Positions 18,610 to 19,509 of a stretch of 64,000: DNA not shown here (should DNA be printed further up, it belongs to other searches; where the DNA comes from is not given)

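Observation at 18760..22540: Riboswitch-controlled btuFCD locus whose ATPase carries a ~210-aa non-ABC C-terminal domain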

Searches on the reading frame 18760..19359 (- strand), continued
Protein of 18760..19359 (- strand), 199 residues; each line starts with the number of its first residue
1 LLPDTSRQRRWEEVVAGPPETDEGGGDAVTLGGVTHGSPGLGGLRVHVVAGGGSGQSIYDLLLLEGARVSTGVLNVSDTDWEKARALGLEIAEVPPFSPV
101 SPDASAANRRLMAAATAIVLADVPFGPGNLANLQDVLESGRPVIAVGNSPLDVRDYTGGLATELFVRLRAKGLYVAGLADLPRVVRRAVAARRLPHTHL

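Call 54: search_protein_families(library=pfam, alignment_id=A3, max_evalue=0.00001)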
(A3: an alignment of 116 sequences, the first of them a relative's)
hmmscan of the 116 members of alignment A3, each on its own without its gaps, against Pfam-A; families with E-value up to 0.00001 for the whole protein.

A. member 1, L001:5486-6916:+ (477 aa): 4 families
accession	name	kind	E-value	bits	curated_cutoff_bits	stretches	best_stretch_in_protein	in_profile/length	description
PF02878.22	PGM_PMM_I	-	3.2e-34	118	22.5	1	3-134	2-132/138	Phosphoglucomutase/phosphomannomutase, alpha/beta/alpha domain I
PF02879.22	PGM_PMM_II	-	3.4e-28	98.6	29.3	1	167-267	2-103/103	Phosphoglucomutase/phosphomannomutase, alpha/beta/alpha domain II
PF02880.22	PGM_PMM_III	-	3.1e-27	95.4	20.7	1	273-381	3-114/115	Phosphoglucomutase/phosphomannomutase, alpha/beta/alpha domain III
PF00408.26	PGM_PMM_IV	-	8.7e-12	45.4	23.1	1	411-467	12-64/68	Phosphoglucomutase/phosphomannomutase, C-terminal domain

B. families by the number of members that match (of 116 scanned): 74 families (the first 25 are shown)
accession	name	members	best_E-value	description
PF00072.30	Response_reg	38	1.6e-40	Response regulator receiver domain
PF00196.25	GerE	20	1.5e-20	Bacterial regulatory proteins, luxR family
PF02518.31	HATPase_c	18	6.3e-27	Histidine kinase-, DNA gyrase B-, and HSP90-like ATPase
PF00512.31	HisKA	18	8.2e-17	His Kinase A (phospho-acceptor) domain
PF00581.25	Rhodanese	6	1.4e-36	Rhodanese-like domain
PF08281.18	Sigma70_r4_2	5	4.7e-06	Sigma-70, region 4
PF01883.24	FeS_assembly_P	4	1.7e-21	Iron-sulfur cluster assembly protein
PF02878.22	PGM_PMM_I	3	2.9e-37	Phosphoglucomutase/phosphomannomutase, alpha/beta/alpha domain I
PF02880.22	PGM_PMM_III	3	1.3e-28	Phosphoglucomutase/phosphomannomutase, alpha/beta/alpha domain III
PF02879.22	PGM_PMM_II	3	3.4e-28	Phosphoglucomutase/phosphomannomutase, alpha/beta/alpha domain II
PF00408.26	PGM_PMM_IV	3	7.7e-12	Phosphoglucomutase/phosphomannomutase, C-terminal domain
PF13365.12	Trypsin_2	2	2.3e-33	Trypsin-like peptidase domain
PF00089.32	Trypsin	2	1.7e-18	Trypsin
PF17820.7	PDZ_6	2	8.5e-12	PDZ domain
PF13180.12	PDZ_2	2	7e-09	PDZ domain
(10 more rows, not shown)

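Call 65: find_encoding_contigs(protein=P0002, flank=3000, max_places=2)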
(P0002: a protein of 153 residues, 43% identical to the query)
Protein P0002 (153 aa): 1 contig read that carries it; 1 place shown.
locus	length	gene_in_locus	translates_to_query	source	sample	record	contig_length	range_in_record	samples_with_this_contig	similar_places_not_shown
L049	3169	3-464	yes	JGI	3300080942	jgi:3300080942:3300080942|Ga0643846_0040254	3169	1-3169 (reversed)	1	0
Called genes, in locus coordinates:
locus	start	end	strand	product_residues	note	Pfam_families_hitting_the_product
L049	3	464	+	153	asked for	PF27219:MJ0874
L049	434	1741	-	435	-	PF00072:Response_reg, PF00512:HisKA, PF02518:HATPase_c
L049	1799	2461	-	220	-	PF00072:Response_reg, PF00196:GerE, PF04545:Sigma70_r4 (faint), PF08281:Sigma70_r4_2 (weak)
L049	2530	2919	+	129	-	PF01883:FeS_assembly_P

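Call 66: find_encoding_contigs(protein=P0014, flank=3000, max_places=2)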
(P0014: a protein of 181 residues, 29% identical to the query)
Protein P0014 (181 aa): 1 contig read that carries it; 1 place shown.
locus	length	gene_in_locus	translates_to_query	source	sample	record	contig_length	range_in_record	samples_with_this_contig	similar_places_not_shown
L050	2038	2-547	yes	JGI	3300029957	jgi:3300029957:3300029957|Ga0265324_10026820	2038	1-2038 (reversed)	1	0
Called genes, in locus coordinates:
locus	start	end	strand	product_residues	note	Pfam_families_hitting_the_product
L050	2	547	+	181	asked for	PF27219:MJ0874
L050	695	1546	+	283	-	PF00581:Rhodanese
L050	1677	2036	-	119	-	?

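Call 79: search_protein_families(library=ncbifam, proteins=[L047:5364-6266:+], max_evalue=0.00001)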
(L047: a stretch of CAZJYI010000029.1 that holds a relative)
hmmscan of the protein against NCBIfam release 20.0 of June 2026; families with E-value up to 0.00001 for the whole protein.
L047:5364-6266:+ (301 aa): 1 family
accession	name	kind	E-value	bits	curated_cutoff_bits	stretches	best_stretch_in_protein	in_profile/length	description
NF041277.1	coba_remo_CbiR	equivalog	4e-84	282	105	1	30-282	1-248/249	cobamide remodeling phosphodiesterase CbiR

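Call 83: fold_search(model_id=the predicted structure, library=viral)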
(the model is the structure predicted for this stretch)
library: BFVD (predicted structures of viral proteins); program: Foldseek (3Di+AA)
matches with E <= 10: 1221; with E <= 0.001: 0
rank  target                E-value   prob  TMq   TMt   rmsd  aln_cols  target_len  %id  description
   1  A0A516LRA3            1.3e-03  0.99  0.41  0.41   9.2       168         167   14  (no name in the UniProt tables at hand)
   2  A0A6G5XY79            2.1e-03  0.99  0.46  0.36  13.3       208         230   10  (no name in the UniProt tables at hand)
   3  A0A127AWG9            4.1e-03  1.00  0.45  0.22   4.0       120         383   12  Glycosyl transferase [Bacillus phage SP-15]
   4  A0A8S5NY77            5.2e-03  0.89  0.38  0.24  13.7       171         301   19  Replicative helicase [Siphoviridae sp. ct16C7]
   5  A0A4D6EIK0            5.6e-03  0.96  0.42  0.29  11.9       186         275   18  YspA cpYpsA-related SLOG domain-containing protein [Pandoravirus celtis]
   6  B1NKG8                5.9e-03  0.84  0.36  0.12   8.2       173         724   17  (no name in the UniProt tables at hand)
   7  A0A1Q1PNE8            6.3e-03  0.90  0.39  0.31  15.0       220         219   11  (no name in the UniProt tables at hand)
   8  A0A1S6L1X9            6.7e-03  0.99  0.41  0.24   5.3       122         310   16  (no name in the UniProt tables at hand)
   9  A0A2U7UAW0            6.7e-03  0.98  0.41  0.39   6.6       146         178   21  YspA cpYpsA-related SLOG domain-containing protein [Pandoravirus quercus]
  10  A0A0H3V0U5            6.7e-03  0.98  0.47  0.48   9.0       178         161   16  (no name in the UniProt tables at hand)
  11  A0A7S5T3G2            7.1e-03  0.96  0.43  0.42  10.6       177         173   10  (no name in the UniProt tables at hand)
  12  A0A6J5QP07            8.1e-03  0.89  0.40  0.10   7.9       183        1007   15  VWFA domain containing protein [uncultured Caudovirales phage]
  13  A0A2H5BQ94            9.1e-03  0.82  0.36  0.30  17.4       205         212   11  DUF2493 domain-containing protein [Vibrio phage Vp_R1]
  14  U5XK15                9.7e-03  0.92  0.37  0.10   8.0       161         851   14  (no name in the UniProt tables at hand)
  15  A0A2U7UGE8            1.0e-02  0.94  0.36  0.32   6.2       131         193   21  YspA cpYpsA-related SLOG domain-containing protein [Pandoravirus macleodensis]
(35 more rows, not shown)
